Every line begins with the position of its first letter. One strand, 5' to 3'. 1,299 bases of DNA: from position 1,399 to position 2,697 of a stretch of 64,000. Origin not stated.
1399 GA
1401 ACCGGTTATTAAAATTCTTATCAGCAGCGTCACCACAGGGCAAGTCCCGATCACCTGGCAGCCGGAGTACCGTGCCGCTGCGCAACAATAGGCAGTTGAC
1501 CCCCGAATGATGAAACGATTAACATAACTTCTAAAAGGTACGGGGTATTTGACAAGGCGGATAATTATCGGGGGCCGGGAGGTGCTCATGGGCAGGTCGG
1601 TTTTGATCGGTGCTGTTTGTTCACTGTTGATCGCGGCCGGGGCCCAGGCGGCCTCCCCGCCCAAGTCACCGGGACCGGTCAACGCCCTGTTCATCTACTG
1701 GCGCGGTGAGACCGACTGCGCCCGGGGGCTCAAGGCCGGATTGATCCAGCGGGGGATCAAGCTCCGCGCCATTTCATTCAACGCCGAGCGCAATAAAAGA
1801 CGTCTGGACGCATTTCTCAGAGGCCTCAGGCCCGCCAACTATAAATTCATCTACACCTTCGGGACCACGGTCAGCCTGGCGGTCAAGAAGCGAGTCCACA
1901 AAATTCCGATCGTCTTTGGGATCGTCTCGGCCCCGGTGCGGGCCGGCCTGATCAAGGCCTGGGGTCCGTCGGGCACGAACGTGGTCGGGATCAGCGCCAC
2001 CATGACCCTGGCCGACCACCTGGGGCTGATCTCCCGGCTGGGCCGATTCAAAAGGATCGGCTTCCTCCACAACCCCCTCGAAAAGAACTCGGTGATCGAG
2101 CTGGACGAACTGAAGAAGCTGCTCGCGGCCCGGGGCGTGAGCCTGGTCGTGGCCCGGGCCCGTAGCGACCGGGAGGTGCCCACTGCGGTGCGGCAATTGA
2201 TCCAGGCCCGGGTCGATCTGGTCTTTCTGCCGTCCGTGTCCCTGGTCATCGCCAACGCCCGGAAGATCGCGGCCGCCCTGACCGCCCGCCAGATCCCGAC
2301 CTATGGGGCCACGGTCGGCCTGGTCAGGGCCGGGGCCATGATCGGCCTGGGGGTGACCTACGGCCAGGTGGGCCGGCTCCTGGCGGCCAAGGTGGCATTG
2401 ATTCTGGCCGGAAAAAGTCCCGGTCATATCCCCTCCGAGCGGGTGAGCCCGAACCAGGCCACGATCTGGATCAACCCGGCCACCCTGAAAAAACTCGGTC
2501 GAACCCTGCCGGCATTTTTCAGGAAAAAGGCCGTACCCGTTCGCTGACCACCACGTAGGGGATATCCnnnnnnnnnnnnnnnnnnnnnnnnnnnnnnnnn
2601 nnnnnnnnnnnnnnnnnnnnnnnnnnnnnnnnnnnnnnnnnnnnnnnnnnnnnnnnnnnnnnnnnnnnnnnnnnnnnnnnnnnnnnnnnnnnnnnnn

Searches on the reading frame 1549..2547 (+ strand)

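Call 69: search_protein_families(library=pfam, proteins=[window:1549-2547:+], max_evalue=0.00001)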
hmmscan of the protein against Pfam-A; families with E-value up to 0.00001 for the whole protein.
window:1549-2547:+ (332 aa): 1 family
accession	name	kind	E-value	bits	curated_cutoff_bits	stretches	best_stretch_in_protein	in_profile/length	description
PF04392.18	ABC_sub_bind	-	1.4e-37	130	25.9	1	58-322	17-283/293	ABC transporter substrate binding protein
